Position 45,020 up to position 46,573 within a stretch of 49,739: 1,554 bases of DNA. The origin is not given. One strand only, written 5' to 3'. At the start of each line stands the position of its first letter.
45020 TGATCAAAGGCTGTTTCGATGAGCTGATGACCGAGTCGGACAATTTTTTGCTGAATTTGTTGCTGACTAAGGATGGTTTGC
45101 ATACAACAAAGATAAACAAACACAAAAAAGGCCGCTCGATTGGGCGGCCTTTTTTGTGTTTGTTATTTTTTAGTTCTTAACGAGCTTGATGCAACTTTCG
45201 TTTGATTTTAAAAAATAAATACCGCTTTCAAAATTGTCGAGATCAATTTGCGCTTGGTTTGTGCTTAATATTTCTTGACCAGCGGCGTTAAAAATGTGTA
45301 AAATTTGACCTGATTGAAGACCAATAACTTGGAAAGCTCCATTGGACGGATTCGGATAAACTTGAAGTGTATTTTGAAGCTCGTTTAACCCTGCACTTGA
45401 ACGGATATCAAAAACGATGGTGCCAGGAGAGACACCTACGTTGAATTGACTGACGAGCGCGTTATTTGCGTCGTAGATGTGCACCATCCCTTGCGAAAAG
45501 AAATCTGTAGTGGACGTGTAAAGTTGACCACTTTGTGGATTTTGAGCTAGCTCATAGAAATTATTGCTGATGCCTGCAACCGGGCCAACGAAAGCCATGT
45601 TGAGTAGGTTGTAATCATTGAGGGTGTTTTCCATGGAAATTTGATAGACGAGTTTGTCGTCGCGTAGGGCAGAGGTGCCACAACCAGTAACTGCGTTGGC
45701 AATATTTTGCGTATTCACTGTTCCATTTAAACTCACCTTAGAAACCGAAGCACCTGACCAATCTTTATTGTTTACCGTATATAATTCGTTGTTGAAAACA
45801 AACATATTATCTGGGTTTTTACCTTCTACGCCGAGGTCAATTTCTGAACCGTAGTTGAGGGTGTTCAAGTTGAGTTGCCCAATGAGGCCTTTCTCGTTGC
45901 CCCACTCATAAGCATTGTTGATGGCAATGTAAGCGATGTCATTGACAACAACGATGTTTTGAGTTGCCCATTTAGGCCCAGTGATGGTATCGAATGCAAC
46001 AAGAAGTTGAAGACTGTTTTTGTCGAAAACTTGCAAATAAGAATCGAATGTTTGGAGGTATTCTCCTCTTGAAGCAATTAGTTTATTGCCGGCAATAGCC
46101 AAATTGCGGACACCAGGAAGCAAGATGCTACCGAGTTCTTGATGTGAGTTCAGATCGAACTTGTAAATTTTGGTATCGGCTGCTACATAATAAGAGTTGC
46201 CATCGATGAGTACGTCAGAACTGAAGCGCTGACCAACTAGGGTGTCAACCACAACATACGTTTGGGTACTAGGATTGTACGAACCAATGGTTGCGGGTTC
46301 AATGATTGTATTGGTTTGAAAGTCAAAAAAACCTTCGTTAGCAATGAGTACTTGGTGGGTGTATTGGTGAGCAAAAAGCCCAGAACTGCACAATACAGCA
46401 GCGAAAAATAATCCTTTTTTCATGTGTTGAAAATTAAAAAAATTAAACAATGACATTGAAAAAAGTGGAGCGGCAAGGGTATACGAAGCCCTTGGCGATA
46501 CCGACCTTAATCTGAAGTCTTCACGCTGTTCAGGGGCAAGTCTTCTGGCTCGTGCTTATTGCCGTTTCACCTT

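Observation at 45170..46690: Orphan cobalamin riboswitch driving a single T9SS-exported beta-propeller-like protein: candidate secreted or surface corrinoid-capture module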

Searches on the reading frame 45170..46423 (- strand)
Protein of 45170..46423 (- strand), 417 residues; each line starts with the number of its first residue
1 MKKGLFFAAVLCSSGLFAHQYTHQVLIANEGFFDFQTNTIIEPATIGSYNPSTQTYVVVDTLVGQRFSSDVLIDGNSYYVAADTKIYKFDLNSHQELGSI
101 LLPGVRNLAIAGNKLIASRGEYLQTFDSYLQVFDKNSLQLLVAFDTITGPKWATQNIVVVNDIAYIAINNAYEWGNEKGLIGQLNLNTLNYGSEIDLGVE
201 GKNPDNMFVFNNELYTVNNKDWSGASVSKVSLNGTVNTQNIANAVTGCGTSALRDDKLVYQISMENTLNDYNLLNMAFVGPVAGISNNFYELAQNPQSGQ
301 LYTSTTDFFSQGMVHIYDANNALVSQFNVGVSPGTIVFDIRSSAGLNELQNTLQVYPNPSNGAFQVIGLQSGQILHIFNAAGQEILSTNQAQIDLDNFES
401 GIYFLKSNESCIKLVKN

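Call 4: search_protein_families(library=pfam, proteins=[window:45170-46423:-], max_evalue=1)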
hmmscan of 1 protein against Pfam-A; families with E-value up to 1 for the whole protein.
window:45170-46423:- (417 aa): 3 families
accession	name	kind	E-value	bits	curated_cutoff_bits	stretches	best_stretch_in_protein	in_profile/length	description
PF18962.6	Por_Secre_tail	-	4e-10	40.3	27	1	355-410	1-65/75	Secretion system C-terminal sorting domain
PF02191.22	OLF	-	0.0023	18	23.9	1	178-227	145-194/246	Olfactomedin-like domain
PF12217.14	End_beta_propel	-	0.036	13.4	24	1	199-272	264-340/367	Catalytic beta propeller domain of bacteriophage endosialidase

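Call 5: search_protein_families(library=ncbifam, proteins=[window:45170-46423:-], max_evalue=1)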
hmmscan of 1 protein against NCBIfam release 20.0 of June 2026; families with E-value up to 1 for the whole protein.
window:45170-46423:- (417 aa): 1 family
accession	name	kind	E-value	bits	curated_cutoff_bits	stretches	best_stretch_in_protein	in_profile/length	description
TIGR04183.1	Por_Secre_tail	domain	6.8e-09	35.6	23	1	355-406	1-57/72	T9SS type A sorting domain-containing protein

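Call 6: search_solved_structures(query=window:45173-46423:-, max_evalue=10, show_alignments=2)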
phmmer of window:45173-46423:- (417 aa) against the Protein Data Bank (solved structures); distinct sequences matched with E-value up to 10: 11.
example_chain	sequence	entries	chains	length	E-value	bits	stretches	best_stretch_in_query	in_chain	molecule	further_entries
8bmy_A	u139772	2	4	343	7e-06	28.8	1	287-338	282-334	Putative surface layer protein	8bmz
8baz_A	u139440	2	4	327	7.4e-06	28.7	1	287-338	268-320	Surface layer protein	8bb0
3dsm_A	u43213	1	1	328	7.4e-06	28.7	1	287-338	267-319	uncharacterized protein BACUNI_02894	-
8bn0_A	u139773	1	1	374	9.8e-06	28.3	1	287-338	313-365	Putative surface layer protein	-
8bai_A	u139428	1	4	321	1.1e-05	28.2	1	287-337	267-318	Surface layer protein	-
8bmx_D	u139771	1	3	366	1.8e-05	27.4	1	287-336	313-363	YncE family protein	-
8okv_B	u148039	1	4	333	0.00058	22.5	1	287-336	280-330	Putative surface layer protein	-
8puj_A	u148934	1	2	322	0.00063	22.3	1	287-336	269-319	YncE family protein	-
8p97_B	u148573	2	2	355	0.00081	22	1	287-336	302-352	Putative surface layer protein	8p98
7pzj_A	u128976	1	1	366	0.01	18.4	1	339-416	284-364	Lipase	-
8glk_D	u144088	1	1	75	0.055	16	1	354-410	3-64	Endonuclease I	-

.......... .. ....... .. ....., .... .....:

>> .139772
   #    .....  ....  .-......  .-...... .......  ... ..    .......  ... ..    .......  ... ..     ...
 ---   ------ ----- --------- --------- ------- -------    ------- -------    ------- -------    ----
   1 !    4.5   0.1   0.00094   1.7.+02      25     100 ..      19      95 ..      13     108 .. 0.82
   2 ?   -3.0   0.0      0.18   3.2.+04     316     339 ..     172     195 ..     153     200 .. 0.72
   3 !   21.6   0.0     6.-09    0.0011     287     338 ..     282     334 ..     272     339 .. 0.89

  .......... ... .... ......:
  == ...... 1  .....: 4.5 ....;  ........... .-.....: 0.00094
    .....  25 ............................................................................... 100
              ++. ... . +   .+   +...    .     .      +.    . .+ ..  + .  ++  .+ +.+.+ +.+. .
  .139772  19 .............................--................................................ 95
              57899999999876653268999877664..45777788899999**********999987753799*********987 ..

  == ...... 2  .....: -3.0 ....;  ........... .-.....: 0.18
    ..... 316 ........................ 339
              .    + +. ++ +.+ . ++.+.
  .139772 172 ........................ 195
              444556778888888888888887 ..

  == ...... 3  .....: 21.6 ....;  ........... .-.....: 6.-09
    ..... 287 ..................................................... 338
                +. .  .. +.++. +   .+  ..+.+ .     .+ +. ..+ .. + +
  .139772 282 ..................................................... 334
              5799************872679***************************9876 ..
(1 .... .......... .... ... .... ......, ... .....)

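Call 7: find_homologous_proteins(query=window:45173-46423:-)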
Query window:45173-46423:- (417 aa): 1272 proteins with E <= 0.001 among 6500 candidates; the best 120 are listed.
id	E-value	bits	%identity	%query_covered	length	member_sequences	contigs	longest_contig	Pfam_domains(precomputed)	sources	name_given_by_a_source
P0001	2.0e-266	902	98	100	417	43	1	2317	PF18962.8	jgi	-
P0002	2.1e-240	816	88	100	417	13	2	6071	PF18962.8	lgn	-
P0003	3.7e-237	805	87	100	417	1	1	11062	PF18962.8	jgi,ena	jgi:hypothetical protein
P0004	5.5e-235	798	85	100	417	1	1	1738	PF18962.8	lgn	-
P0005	1.7e-229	780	84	100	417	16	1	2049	PF18962.8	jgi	-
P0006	1.4e-221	754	87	94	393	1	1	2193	PF18962.8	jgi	jgi:hypothetical protein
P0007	8.5e-210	715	79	100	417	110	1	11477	PF18962.8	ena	-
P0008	2.5e-209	714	76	100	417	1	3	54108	PF18962.8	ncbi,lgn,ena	-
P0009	2.9e-209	713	76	100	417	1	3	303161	PF18962.8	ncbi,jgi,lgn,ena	jgi:hypothetical protein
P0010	3.2e-209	713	76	100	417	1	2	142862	PF18962.8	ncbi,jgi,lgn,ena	jgi:hypothetical protein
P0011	3.2e-209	713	76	100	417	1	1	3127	PF18962.8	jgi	jgi:hypothetical protein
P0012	3.3e-209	713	76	100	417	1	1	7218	PF18962.8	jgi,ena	jgi:hypothetical protein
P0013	7.6e-209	712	78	100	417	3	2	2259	PF18962.8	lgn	-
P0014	8.2e-209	712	76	100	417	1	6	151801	PF18962.8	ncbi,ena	-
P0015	1.0e-208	712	78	100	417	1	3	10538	PF18962.8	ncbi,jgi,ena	jgi:hypothetical protein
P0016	1.6e-208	711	78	100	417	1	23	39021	PF18962.8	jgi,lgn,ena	jgi:hypothetical protein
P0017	1.8e-208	711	78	100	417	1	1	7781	PF18962.8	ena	-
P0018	3.3e-208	710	76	100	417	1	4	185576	PF18962.8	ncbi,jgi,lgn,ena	-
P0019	3.9e-208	710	76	100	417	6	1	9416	PF18962.8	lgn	-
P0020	4.3e-208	709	78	100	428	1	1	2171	PF18962.8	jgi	jgi:outer membrane protein assembly factor BamB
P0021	1.1e-207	708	78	100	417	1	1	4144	PF18962.8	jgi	jgi:hypothetical protein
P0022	1.9e-206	704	76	100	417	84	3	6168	PF18962.8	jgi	jgi:hypothetical protein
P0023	2.1e-206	704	75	100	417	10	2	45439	PF18962.8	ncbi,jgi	ncbi:MAG: hypothetical protein RL511_56 [Bacteroidota bacterium]|jgi:hypothetical protein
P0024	2.2e-206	704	77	100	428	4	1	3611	PF18962.8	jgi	jgi:hypothetical protein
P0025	2.3e-206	704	78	100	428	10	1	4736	PF18962.8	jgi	jgi:hypothetical protein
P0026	9.7e-206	702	76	100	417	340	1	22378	PF18962.8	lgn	-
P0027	1.6e-205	701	76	100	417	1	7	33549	PF18962.8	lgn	-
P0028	2.1e-205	701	76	100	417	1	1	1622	PF18962.8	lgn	-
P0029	3.8e-205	700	75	100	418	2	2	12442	PF18962.8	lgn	-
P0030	5.3e-205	699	75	100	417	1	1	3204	PF18962.8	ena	-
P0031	9.1e-205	698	77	100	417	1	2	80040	PF18962.8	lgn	-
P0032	1.0e-204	698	75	100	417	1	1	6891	PF18962.8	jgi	jgi:hypothetical protein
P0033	1.1e-204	698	75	100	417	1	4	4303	PF18962.8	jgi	jgi:hypothetical protein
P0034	1.1e-204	698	75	100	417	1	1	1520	PF18962.8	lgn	-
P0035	1.2e-204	698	75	100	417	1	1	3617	PF18962.8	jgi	jgi:hypothetical protein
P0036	1.3e-204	698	75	100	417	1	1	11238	PF18962.8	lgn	-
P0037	2.3e-204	697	75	100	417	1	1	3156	PF18962.8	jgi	jgi:hypothetical protein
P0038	4.0e-204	696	75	100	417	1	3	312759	PF18962.8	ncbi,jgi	jgi:Secretion system C-terminal sorting domain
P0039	7.0e-204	696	75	100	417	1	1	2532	PF18962.8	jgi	jgi:hypothetical protein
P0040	7.4e-204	695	75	100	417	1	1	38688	PF18962.8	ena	-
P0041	1.1e-203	695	75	100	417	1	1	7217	PF18962.8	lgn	-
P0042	1.8e-203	694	75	100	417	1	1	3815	PF18962.8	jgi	jgi:hypothetical protein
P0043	3.9e-203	693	75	100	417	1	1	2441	PF18962.8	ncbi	-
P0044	4.9e-203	693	75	100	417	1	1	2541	PF18962.8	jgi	jgi:hypothetical protein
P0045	5.6e-203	693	75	100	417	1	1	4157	PF18962.8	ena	-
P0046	6.7e-203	692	74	100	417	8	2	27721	PF18962.8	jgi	jgi:hypothetical protein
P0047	6.7e-203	692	75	100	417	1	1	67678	PF18962.8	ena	-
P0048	7.5e-203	692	75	100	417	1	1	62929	PF18962.8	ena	-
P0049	3.6e-202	690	75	100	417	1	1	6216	PF18962.8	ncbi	-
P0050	7.4e-202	689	75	100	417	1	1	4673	PF18962.8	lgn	-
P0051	7.8e-202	689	75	100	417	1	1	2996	PF18962.8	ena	-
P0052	9.3e-202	689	75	100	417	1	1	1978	PF18962.8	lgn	-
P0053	9.4e-202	689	74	100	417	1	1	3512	PF18962.8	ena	-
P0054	1.2e-201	688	74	100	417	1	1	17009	PF18962.8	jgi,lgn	jgi:hypothetical protein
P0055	1.7e-201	688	74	100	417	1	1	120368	PF18962.8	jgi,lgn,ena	jgi:hypothetical protein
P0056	2.2e-201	687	74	100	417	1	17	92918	PF18962.8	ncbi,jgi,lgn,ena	ncbi:MAG: hypothetical protein RL440_1225 [Bacteroidota bacterium]|jgi:hypothetical protein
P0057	2.4e-201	687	75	100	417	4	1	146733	PF18962.8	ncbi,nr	ncbi:MAG: T9SS type A sorting domain-containing protein [Crocinitomicaceae bacterium]|nr:T9SS type A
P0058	3.3e-201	687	75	100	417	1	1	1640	PF18962.8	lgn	-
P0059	3.6e-201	687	75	100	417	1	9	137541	PF18962.8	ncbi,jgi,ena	ncbi:MAG: hypothetical protein RL331_197 [Bacteroidota bacterium]|jgi:hypothetical protein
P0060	4.2e-201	686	74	100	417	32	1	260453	PF18962.8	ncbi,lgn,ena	-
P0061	4.3e-201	686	74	100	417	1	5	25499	PF18962.8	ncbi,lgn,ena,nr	ncbi:MAG: T9SS C-terminal target domain-containing protein [Flavobacteriia bacterium]|nr:MAG: T9SS C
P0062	4.3e-201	686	74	100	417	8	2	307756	PF18962.8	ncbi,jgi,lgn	ncbi:MAG: hypothetical protein RL762_877 [Bacteroidota bacterium]|jgi:hypothetical protein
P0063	4.8e-201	686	74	100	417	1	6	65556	PF18962.8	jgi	jgi:hypothetical protein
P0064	5.5e-201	686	75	100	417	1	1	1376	PF18962.8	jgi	jgi:hypothetical protein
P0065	5.6e-201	686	75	100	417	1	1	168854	PF18962.8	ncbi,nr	ncbi:MAG: T9SS type A sorting domain-containing protein [Crocinitomicaceae bacterium]|nr:T9SS type A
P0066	6.4e-201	686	75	100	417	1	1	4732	PF18962.8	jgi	jgi:hypothetical protein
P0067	7.4e-201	686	74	100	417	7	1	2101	PF18962.8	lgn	-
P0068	8.5e-201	685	74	100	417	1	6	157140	PF18962.8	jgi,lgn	jgi:hypothetical protein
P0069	9.5e-201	685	75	100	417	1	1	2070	PF18962.8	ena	-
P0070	9.8e-201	685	75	100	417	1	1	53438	PF18962.8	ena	-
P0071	1.1e-200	685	74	100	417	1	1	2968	PF18962.8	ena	-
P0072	1.7e-200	684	74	100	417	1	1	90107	PF18962.8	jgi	jgi:Secretion system C-terminal sorting domain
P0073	1.7e-200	684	74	100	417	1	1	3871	PF18962.8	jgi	jgi:hypothetical protein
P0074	2.0e-200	684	74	100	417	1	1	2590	PF18962.8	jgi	-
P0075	2.2e-200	684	74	100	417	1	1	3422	PF18962.8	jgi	jgi:hypothetical protein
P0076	2.4e-200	684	75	100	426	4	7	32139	PF18962.8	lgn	-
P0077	3.0e-200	684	74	100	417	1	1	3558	PF18962.8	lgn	-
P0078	2.2e-199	681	74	100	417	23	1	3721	PF18962.8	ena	-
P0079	6.1e-198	676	75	98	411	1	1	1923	PF18962.8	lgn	-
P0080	1.6e-197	675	75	98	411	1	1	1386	PF18962.8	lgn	-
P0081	1.7e-197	675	75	98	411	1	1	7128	PF18962.8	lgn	-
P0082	1.8e-197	674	73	100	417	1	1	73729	PF18962.8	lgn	-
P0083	2.2e-197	674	72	100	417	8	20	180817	PF18962.8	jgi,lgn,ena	jgi:hypothetical protein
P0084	5.1e-197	673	74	98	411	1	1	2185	PF18962.8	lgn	-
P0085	7.9e-197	672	74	98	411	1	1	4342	PF18962.8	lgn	-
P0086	1.1e-196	672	73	100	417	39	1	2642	PF18962.8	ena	-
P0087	2.0e-196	671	72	100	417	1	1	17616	PF18962.8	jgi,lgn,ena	jgi:hypothetical protein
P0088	6.2e-196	669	71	100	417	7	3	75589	PF18962.8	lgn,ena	-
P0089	7.7e-196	669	74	98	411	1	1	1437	PF18962.8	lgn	-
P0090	3.3e-195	667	72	100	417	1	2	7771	PF18962.8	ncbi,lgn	-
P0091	6.2e-195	666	72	100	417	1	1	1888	PF18962.8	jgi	jgi:hypothetical protein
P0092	9.6e-195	665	72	100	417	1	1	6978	PF18962.8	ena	-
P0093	1.4e-194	665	72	100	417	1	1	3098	PF18962.8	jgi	jgi:hypothetical protein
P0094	2.5e-194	664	72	100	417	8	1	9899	PF18962.8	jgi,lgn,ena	-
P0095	2.7e-194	664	72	100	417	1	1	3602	PF18962.8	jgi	jgi:hypothetical protein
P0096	3.2e-194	664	72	100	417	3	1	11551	PF18962.8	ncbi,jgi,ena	jgi:hypothetical protein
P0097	5.4e-194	663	72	100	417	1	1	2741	PF18962.8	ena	-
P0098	3.4e-193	660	72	100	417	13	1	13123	PF18962.8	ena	-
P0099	7.6e-193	659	72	100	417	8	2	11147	PF18962.8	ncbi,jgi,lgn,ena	jgi:hypothetical protein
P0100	1.2e-192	659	71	100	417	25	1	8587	PF18962.8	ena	-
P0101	1.6e-192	658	71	100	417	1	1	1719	PF18962.8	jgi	-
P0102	3.3e-181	621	66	100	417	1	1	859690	PF18962.8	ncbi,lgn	-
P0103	6.3e-180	617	66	100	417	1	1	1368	PF18962.8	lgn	-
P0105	7.5e-179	613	66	100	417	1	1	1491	PF18962.8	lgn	-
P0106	8.3e-179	613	65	100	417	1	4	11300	PF18962.8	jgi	jgi:hypothetical protein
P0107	1.4e-178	612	66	100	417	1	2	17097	PF18962.8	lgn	-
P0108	3.5e-178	611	65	100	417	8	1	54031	PF18962.8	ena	-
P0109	5.5e-178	610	67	97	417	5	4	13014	PF18962.8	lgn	-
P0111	5.8e-177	607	76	86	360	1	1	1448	PF18962.8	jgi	jgi:hypothetical protein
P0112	2.4e-176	605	65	100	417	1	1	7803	PF18962.8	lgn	-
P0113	3.9e-175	601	65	100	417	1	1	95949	PF18962.8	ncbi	ncbi:MAG: hypothetical protein ACKOWW_00265 [Flavobacteriales bacterium]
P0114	1.5e-174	599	65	100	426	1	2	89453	PF18962.8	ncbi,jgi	ncbi:MAG: hypothetical protein RLZZ301_249 [Bacteroidota bacterium]|jgi:hypothetical protein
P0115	2.1e-174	599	65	100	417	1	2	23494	PF18962.8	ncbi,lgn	ncbi:MAG: hypothetical protein ACKOBN_01940 [Flavobacteriales bacterium]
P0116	8.9e-162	557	60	100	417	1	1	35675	PF18962.8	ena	-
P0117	1.0e-161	557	60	100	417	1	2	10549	PF18962.8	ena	-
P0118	1.2e-161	557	71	86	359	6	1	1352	PF18962.8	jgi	-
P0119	1.5e-161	556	60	100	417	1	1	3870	PF18962.8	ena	-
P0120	3.2e-161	555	60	100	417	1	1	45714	PF18962.8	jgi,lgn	jgi:hypothetical protein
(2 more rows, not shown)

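Call 18: find_encoding_contigs(protein=P0102, flank=10000, max_places=3)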
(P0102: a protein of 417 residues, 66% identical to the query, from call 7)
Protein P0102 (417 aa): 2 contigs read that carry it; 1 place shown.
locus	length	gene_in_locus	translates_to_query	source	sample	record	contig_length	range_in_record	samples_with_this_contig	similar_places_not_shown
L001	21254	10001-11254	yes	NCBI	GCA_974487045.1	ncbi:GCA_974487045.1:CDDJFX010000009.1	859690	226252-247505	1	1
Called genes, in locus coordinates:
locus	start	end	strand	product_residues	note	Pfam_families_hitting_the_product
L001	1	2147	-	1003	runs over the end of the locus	PF01433:Peptidase_M1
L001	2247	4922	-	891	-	PF11617:Cu-binding_MopE, PF18962:Por_Secre_tail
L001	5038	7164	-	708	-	PF01138:RNase_PH, PF03725:RNase_PH_C, PF03726:PNPase, PF01138:RNase_PH, PF00013:KH_1, PF00575:S1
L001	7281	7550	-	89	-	PF00312:Ribosomal_S15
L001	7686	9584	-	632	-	-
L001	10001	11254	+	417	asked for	PF18962:Por_Secre_tail (weak)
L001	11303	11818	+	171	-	PF00156:Pribosyltran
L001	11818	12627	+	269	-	PF20741:GKRP-like_C (faint), PF22198:GKRP_SIS_2, PF22645:GKRP_SIS_N, PF01380:SIS (faint)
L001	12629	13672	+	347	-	PF00491:Arginase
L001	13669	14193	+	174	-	-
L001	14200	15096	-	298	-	PF00877:NLPC_P60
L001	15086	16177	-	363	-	PF21734:10_blade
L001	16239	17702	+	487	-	PF00675:Peptidase_M16, PF05193:Peptidase_M16_C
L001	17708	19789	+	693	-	PF00675:Peptidase_M16, PF05193:Peptidase_M16_C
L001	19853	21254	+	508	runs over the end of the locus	PF18962:Por_Secre_tail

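Call 19: find_encoding_contigs(protein=P0038, flank=10000, max_places=3)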
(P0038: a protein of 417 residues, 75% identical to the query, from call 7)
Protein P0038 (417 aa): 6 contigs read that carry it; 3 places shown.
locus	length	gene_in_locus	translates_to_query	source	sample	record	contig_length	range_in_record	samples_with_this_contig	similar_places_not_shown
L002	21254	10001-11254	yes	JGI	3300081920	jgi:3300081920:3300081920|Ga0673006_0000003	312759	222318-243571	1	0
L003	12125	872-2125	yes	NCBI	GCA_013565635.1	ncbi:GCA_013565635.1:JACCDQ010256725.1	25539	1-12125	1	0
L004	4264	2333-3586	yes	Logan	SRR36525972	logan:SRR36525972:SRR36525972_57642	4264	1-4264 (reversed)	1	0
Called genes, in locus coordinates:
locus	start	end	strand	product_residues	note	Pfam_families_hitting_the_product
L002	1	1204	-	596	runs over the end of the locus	PF25145:NfeD1b_N (faint), PF01343:Peptidase_S49, PF01972:SDH_protease (weak), PF01343:Peptidase_S49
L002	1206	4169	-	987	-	PF01433:Peptidase_M1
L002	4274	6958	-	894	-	PF11617:Cu-binding_MopE, PF18962:Por_Secre_tail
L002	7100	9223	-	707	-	PF01138:RNase_PH, PF03725:RNase_PH_C, PF03726:PNPase, PF01138:RNase_PH, PF00013:KH_1, PF00575:S1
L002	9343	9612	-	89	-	PF00312:Ribosomal_S15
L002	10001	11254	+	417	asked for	PF18962:Por_Secre_tail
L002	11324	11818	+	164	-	PF00156:Pribosyltran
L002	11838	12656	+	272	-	PF22198:GKRP_SIS_2 (weak), PF22645:GKRP_SIS_N, PF01380:SIS (weak), PF20741:GKRP-like_C (weak)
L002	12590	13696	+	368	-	PF00491:Arginase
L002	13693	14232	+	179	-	-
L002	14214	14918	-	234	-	PF00877:NLPC_P60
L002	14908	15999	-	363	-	PF21734:10_blade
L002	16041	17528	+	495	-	PF00675:Peptidase_M16, PF05193:Peptidase_M16_C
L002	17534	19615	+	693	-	PF00675:Peptidase_M16, PF05193:Peptidase_M16_C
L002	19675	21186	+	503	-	-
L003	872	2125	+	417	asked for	PF18962:Por_Secre_tail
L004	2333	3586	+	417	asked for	PF18962:Por_Secre_tail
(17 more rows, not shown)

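Call 25: predict_structure(alignment_id=A1)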
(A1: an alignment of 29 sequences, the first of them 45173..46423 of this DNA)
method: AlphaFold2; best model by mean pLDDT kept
length: 417 residues; sequences in the alignment: 29
mean_pLDDT: 77.2   pTM: 0.71
mean pLDDT of the five models: 77.2, 75.5, 74.7, 73.2, 71.2
residues with pLDDT >= 90: 117; 70-90: 198; 50-70: 43; < 50: 59
segments of 3 or more residues with pLDDT < 50: 1-22, 247-256, 262-271, 275-281, 342-351
pLDDT, mean of each block of 10 residues (from residue 1): 32 27 73 83 89 84 88 90 93 87 93 93 82 97 94 90 90 76 96 92 82 80 75 87 53 49 45 47 59 76 79 85 87 81 40 68 81 84 87 89 80 82
secondary structure, 60 per line:
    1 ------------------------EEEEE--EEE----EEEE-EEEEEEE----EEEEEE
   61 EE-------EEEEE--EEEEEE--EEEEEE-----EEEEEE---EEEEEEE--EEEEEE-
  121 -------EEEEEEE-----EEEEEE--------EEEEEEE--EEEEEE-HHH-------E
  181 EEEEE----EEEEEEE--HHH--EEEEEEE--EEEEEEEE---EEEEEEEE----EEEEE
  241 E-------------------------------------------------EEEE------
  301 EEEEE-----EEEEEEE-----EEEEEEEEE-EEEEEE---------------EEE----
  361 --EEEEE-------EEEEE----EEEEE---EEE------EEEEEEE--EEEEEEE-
elements in order: E25-29 E32-34 E39-42 E44-50 E55-62 E70-74 E77-82 E85-90 E96-101 E105-111 E114-119 E128-134 E140-145 E154-160 E163-168 E180-185 E190-196 E204-210 E213-220 E224-231 E236-241 E291-294 E301-305 E311-317 E323-331 E333-338 E354-356 E363-367 E375-379 E384-388 E392-394 E401-407 E410-416

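Call 29: fold_search(model_id=the predicted structure, library=pdb)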
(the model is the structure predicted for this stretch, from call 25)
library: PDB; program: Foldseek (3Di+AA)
matches with E <= 10: 1644; with E <= 0.001: 1091
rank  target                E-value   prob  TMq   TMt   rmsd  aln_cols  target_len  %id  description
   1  8okv_D                8.5e-16  1.00  0.61  0.78   3.7       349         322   16  lipoprotein BT2095 from Bacteroides thetaiotamicron bound to cyanocobalamin CnCbl (released 2023-09-20)
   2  8p97_B                2.0e-15  1.00  0.59  0.72   4.8       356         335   16  BtuB3G3 bound to cyanocobalamin with disordered EL8 (released 2023-08-16)
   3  8okv_A                4.8e-15  1.00  0.59  0.75   4.8       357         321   16  lipoprotein BT2095 from Bacteroides thetaiotamicron bound to cyanocobalamin CnCbl (released 2023-09-20)
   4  8okv_C                7.9e-15  1.00  0.59  0.74   4.8       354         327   16  lipoprotein BT2095 from Bacteroides thetaiotamicron bound to cyanocobalamin CnCbl (released 2023-09-20)
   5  8okv_B                9.6e-15  1.00  0.61  0.76   3.6       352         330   16  lipoprotein BT2095 from Bacteroides thetaiotamicron bound to cyanocobalamin CnCbl (released 2023-09-20)
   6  8bmz_A                1.3e-14  1.00  0.58  0.72   3.2       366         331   16  Bacteroides thetaiotaomicron surface lipoprotein BT1954 bound to adenosylcobalamin (released 2023-08-16)
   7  3dsm                  1.8e-14  1.00  0.59  0.74   3.5       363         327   16  Crystal structure of the surface layer protein BACUNI_02894 from Bacteroides uniformis, Northeast Structural Genomics Co (released 2008-09-09)
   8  8bmz_B                3.0e-14  1.00  0.58  0.72   3.3       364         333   16  Bacteroides thetaiotaomicron surface lipoprotein BT1954 bound to adenosylcobalamin (released 2023-08-16)
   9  8bai_B                3.0e-14  1.00  0.58  0.75   4.4       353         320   16  The surface-exposed lipo-protein of BtuG2 in complex with cyanocobalamin. (released 2023-10-25)
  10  8bai_A                3.3e-14  1.00  0.59  0.76   4.3       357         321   16  The surface-exposed lipo-protein of BtuG2 in complex with cyanocobalamin. (released 2023-10-25)
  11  8bmy_A                4.9e-14  1.00  0.61  0.75   3.2       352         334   17  Bacteroides thetaiotaomicron surface lipoprotein bound to cyanocobalamin (released 2023-08-16)
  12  8bmx_D                8.1e-14  1.00  0.57  0.70   5.2       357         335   16  Bacteroides thetaiotaomicron B12 TonB dependent transporter in complex with a surface lipoprotein (released 2023-09-20)
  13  8bn0                  1.1e-13  1.00  0.60  0.72   4.2       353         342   17  Bacteroides thetaiotaomicron surface protein BT1954 bound to (released 2023-08-16)
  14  8pjs                  7.8e-11  1.00  0.45  0.64   5.3       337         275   11  Crystal structure of the computationally designed SAKe6CEref protein (released 2024-07-10)
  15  9s6c_B                9.1e-11  1.00  0.54  0.64   6.0       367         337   13  B12 Binding protein - BtuK1 (released 2025-09-17)
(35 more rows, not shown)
